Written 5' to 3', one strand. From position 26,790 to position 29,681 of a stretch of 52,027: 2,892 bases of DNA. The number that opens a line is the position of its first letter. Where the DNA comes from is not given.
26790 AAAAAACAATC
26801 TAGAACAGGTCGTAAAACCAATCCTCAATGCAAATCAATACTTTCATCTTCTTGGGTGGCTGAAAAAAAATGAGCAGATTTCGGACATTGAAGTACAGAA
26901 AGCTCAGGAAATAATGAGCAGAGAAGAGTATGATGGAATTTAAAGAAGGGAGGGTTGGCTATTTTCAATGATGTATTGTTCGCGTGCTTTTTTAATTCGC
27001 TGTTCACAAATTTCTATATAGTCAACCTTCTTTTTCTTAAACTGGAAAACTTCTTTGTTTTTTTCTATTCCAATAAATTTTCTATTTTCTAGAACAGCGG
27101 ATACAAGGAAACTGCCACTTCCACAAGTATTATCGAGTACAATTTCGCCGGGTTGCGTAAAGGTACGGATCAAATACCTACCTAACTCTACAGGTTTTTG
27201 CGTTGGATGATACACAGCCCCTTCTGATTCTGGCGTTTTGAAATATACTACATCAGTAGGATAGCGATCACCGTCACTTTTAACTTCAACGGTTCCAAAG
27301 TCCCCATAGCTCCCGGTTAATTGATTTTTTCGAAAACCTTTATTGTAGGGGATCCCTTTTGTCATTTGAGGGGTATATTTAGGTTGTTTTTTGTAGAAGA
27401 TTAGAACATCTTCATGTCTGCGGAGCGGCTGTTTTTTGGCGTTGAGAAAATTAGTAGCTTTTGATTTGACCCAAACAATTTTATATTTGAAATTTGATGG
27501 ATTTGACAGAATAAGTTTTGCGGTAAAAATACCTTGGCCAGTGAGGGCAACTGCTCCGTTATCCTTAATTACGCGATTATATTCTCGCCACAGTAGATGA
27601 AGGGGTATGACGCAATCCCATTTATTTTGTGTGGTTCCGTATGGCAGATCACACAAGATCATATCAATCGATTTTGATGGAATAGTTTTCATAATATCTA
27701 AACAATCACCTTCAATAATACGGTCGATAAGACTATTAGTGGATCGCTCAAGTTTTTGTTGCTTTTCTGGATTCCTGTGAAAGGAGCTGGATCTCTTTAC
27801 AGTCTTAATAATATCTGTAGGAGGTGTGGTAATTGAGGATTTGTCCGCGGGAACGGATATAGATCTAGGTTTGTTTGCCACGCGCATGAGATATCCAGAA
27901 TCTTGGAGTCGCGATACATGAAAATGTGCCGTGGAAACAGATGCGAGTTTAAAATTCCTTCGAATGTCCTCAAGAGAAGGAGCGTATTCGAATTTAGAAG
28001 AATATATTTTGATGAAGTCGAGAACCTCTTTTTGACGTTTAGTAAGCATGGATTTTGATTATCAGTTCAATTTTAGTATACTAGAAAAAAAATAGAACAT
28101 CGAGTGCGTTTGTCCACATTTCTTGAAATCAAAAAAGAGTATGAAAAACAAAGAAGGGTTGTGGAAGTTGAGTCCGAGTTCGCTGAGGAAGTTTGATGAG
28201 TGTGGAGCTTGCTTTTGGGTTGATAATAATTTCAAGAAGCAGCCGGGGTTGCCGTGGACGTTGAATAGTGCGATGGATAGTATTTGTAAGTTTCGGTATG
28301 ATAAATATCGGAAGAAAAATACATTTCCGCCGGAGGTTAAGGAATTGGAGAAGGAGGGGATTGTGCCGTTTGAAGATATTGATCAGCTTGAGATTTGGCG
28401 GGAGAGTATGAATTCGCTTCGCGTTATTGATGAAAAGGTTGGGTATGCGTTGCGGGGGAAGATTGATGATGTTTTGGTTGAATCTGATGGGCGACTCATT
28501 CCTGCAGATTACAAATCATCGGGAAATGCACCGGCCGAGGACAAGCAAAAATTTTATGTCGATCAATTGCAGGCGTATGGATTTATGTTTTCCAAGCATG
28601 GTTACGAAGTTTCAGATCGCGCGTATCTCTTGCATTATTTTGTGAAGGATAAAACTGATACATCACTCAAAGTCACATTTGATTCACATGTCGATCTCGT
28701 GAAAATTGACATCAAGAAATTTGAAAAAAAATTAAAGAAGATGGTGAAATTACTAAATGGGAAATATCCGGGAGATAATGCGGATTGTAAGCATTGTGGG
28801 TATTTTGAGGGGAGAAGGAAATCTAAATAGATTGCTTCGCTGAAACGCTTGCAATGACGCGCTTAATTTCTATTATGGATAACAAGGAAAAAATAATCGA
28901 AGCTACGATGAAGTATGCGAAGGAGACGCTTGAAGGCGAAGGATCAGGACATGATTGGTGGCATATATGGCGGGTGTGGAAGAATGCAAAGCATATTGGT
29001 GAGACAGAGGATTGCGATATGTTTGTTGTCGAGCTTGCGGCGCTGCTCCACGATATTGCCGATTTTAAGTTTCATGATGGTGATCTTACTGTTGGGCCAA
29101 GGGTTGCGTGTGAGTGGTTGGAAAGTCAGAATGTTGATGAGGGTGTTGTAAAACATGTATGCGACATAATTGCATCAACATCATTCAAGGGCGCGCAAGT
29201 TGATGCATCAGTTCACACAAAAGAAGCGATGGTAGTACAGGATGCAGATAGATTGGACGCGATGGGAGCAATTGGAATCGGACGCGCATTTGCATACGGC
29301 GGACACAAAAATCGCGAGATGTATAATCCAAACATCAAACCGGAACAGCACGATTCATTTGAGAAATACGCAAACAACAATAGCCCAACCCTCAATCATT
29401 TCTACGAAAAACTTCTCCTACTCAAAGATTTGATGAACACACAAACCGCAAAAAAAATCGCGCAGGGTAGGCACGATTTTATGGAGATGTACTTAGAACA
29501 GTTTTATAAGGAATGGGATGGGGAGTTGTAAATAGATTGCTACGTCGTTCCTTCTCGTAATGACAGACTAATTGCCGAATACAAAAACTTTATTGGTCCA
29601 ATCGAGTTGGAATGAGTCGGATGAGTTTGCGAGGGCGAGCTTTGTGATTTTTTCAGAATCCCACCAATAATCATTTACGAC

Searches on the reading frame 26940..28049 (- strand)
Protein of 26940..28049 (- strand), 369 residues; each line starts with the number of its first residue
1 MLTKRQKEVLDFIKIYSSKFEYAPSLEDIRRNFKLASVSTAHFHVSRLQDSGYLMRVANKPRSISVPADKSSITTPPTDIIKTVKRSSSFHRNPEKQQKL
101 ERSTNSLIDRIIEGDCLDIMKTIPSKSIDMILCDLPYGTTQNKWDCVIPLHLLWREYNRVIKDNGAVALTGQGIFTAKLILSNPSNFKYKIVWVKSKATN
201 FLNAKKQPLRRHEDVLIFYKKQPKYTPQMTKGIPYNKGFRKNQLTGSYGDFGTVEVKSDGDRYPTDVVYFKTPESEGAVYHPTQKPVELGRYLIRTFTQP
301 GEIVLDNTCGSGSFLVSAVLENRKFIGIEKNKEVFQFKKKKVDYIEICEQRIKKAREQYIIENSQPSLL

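Call 77: search_protein_families(library=pfam, proteins=[window:26940-28049:-], max_evalue=0.00001)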
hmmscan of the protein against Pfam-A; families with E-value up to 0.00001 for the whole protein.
window:26940-28049:- (369 aa): 3 families
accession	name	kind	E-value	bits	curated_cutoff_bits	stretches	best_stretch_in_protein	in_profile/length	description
PF01555.25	N6_N4_Mtase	-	1e-26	94.7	26.7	1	128-336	1-217/221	DNA methylase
PF01726.22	LexA_DNA_bind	-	7.2e-14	51.8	23.7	1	2-62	4-64/65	LexA DNA binding domain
PF01170.24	UPF0020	-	1.5e-06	28.5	22.3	0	298-342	26-65/197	RMKL-like, methyltransferase domain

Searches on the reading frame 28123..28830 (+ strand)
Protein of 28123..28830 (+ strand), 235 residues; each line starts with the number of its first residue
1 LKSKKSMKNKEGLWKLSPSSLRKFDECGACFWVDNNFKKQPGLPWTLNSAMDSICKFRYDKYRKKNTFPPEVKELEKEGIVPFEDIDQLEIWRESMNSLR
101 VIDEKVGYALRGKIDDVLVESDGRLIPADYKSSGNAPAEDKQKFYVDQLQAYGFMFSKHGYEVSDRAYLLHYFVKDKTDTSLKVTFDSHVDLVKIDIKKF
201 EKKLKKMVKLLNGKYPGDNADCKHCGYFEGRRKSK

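Call 77: search_protein_families(library=pfam, proteins=[window:28123-28830:+], max_evalue=0.00001)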
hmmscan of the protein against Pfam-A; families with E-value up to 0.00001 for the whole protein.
window:28123-28830:+ (235 aa): 1 family
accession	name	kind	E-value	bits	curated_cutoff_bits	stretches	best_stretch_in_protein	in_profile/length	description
PF12705.13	PDDEXK_1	-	1.2e-11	45.5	22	1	73-227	111-242/247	PD-(D/E)XK nuclease superfamily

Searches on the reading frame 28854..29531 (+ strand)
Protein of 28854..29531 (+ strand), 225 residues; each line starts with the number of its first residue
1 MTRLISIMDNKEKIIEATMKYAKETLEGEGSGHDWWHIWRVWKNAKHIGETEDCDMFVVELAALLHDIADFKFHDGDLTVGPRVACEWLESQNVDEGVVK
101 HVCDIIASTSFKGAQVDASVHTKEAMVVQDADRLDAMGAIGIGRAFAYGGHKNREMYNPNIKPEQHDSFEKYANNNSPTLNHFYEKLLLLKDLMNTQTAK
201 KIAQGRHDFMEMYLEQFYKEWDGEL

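Call 77: search_protein_families(library=pfam, proteins=[window:28854-29531:+], max_evalue=0.00001)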
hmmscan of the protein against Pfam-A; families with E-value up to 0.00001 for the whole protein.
window:28854-29531:+ (225 aa): 1 family
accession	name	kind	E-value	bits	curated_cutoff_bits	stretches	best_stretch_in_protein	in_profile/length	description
PF01966.28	HD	-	3.4e-13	50.3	22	1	37-137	4-116/116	HD domain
